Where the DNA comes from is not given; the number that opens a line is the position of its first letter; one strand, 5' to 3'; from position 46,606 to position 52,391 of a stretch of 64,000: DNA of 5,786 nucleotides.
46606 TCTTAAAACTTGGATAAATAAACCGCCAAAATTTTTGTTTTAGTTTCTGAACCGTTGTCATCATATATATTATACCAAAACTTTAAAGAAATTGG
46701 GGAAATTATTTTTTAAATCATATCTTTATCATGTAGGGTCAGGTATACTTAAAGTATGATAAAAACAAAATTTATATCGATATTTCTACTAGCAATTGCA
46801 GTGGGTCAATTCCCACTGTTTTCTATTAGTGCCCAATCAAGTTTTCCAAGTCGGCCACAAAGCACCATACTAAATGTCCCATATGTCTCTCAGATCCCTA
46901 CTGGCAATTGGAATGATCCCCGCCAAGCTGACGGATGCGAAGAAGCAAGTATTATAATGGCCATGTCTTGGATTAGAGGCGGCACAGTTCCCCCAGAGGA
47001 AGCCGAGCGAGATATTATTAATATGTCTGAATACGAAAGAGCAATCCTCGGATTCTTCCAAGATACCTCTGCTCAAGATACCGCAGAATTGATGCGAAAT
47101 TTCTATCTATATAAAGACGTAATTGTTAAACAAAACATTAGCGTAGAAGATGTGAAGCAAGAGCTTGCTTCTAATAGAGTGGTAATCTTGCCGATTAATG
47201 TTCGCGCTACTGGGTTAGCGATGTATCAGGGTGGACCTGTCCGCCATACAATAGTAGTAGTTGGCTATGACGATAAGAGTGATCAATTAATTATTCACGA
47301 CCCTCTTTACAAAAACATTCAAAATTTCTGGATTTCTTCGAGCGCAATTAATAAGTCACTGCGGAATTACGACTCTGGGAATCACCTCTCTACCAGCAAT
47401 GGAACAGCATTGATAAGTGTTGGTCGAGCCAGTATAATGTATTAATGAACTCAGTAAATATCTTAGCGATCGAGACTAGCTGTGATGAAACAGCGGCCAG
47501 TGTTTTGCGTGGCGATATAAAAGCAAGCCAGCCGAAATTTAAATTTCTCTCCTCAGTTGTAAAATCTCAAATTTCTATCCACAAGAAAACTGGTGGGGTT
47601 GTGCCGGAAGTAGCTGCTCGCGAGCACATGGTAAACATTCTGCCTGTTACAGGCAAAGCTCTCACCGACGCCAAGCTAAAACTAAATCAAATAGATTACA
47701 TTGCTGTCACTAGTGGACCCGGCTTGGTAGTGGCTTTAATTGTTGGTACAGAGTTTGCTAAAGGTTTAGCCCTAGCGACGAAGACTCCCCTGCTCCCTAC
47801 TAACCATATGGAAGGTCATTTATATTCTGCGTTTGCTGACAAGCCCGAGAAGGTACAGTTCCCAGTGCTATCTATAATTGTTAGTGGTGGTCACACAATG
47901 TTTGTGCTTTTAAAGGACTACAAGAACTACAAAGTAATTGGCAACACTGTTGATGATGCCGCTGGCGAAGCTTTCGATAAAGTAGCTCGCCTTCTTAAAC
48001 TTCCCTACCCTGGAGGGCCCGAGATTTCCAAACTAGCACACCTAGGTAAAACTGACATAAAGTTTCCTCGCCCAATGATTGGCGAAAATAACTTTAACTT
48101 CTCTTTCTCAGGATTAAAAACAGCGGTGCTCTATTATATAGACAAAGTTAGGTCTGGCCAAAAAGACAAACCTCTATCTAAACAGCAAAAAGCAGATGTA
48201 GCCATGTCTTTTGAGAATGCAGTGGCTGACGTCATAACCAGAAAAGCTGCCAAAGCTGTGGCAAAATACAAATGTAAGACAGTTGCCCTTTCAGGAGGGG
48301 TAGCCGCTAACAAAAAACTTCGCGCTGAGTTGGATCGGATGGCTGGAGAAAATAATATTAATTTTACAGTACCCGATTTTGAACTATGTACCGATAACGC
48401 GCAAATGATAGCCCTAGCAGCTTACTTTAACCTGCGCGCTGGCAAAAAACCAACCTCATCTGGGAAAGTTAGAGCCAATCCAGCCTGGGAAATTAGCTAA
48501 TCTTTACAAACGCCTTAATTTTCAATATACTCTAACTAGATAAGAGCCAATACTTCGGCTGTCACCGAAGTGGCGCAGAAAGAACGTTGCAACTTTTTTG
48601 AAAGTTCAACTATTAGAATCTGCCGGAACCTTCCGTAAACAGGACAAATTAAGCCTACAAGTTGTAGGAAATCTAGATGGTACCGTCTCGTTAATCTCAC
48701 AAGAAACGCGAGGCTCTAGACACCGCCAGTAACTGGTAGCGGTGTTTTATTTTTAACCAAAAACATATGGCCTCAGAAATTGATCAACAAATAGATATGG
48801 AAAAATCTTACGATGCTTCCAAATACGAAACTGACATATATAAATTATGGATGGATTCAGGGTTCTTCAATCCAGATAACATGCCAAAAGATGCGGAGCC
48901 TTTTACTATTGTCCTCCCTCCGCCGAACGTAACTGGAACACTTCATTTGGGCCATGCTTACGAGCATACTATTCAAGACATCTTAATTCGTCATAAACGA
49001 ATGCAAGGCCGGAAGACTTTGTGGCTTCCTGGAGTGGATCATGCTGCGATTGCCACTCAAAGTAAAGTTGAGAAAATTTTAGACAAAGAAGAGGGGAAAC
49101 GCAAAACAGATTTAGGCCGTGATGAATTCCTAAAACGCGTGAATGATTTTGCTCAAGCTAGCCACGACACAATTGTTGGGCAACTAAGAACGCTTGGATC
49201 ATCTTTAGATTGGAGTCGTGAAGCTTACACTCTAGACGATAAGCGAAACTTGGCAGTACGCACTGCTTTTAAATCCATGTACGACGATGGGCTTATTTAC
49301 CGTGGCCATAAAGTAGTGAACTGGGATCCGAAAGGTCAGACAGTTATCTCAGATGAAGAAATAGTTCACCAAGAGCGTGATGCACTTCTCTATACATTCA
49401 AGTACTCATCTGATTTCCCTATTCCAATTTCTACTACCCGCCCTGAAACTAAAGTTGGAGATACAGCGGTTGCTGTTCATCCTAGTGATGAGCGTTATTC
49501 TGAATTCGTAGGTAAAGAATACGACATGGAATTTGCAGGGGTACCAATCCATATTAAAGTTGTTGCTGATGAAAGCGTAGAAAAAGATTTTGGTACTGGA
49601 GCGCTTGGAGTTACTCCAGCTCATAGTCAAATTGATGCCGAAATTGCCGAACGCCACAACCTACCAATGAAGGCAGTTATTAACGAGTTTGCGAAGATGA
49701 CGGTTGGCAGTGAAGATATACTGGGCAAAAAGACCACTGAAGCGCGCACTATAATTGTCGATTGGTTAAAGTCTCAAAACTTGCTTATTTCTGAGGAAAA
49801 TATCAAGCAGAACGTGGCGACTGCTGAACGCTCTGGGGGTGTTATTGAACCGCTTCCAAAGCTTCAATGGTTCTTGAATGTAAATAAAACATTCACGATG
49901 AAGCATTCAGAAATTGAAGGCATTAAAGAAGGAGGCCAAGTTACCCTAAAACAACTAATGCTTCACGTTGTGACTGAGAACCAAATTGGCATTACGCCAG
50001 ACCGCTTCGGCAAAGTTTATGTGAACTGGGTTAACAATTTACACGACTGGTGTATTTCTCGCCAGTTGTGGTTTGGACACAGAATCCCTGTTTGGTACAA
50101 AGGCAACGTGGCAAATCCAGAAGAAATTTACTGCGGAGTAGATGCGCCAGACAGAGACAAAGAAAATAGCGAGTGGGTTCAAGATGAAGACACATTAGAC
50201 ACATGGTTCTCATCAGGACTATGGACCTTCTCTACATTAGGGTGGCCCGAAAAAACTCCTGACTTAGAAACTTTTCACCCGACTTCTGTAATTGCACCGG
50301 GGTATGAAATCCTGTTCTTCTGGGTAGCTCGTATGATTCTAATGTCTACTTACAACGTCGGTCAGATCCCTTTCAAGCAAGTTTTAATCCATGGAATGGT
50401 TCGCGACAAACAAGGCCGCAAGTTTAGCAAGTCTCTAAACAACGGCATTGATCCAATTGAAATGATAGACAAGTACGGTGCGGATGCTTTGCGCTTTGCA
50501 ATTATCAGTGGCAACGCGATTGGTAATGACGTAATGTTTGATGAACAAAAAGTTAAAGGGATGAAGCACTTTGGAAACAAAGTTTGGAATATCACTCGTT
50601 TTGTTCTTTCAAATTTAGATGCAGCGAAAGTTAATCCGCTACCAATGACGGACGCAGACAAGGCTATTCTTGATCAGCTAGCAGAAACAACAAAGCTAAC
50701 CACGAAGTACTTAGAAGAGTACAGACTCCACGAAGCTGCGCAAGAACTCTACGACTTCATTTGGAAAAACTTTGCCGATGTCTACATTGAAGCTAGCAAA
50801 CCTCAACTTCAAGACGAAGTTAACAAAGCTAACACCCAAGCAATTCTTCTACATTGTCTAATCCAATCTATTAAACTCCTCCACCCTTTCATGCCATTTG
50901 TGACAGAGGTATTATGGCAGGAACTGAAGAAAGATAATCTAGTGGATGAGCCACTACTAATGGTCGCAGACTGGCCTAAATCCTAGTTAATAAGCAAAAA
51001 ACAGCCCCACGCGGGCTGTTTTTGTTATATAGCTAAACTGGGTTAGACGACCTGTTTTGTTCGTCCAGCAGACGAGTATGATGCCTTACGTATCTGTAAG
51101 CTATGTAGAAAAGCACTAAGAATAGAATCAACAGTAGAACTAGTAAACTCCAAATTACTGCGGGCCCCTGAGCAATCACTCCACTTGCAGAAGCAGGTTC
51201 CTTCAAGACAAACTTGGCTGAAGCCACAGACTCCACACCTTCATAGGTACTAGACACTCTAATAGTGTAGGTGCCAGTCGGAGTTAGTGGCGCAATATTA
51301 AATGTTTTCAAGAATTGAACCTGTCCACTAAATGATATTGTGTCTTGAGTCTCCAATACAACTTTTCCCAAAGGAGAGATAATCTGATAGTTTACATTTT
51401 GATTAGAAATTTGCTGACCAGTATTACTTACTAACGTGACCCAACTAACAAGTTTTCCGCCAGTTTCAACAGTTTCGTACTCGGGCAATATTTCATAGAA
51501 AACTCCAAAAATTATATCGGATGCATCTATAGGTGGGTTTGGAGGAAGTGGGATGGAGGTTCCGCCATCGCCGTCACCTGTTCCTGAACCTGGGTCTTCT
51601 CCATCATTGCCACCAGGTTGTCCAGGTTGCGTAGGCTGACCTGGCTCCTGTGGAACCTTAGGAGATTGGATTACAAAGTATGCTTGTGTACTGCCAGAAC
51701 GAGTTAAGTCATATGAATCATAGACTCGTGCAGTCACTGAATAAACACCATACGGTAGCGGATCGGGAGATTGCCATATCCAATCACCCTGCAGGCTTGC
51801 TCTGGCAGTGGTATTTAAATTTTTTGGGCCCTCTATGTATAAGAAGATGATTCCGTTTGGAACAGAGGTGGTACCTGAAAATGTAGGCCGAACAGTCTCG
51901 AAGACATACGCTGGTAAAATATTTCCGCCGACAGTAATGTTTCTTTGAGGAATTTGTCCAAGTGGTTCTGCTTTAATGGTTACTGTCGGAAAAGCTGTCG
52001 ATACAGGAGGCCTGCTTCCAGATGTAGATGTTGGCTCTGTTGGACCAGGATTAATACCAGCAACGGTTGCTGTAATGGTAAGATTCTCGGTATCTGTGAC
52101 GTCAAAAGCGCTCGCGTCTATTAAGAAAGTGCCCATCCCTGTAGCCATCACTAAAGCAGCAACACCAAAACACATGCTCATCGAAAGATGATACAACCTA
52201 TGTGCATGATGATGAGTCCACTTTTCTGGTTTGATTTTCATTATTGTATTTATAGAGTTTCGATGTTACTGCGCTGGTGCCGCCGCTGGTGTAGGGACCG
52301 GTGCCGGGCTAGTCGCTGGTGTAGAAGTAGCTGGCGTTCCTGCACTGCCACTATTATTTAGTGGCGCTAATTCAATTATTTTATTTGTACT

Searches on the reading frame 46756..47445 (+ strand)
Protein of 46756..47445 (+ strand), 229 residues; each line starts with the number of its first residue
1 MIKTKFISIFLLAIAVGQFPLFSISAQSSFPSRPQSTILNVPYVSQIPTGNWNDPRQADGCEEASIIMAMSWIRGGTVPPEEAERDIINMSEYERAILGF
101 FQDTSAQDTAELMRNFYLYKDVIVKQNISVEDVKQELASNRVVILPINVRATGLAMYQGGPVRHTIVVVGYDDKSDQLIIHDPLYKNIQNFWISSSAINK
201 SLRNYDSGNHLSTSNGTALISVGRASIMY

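Call 95: search_protein_families(library=pfam, proteins=[window:46756-47445:+], max_evalue=0.001)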
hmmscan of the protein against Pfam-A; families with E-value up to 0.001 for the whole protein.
window:46756-47445:+ (229 aa): 3 families
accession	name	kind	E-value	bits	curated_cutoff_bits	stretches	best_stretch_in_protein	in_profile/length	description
PF13529.12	Peptidase_C39_2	-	1e-15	59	24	1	39-183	1-142/143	Peptidase_C39 like family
PF12385.14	Peptidase_C70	-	7e-06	26.4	19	1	39-188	5-128/141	Papain-like cysteine protease AvrRpt2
PF09778.15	Guanylate_cyc_2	-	8e-05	22.5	28.1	0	135-202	138-200/212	Guanylylate cyclase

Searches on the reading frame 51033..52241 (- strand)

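Call 95: search_protein_families(library=pfam, proteins=[window:51033-52241:-], max_evalue=0.001)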
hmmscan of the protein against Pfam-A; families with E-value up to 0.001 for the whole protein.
window:51033-52241:- (402 aa): 1 family
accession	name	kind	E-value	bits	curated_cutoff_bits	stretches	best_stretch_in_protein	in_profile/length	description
PF19077.6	Big_13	-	0.00025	21.9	27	0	117-176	27-86/102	Bacterial Ig-like domain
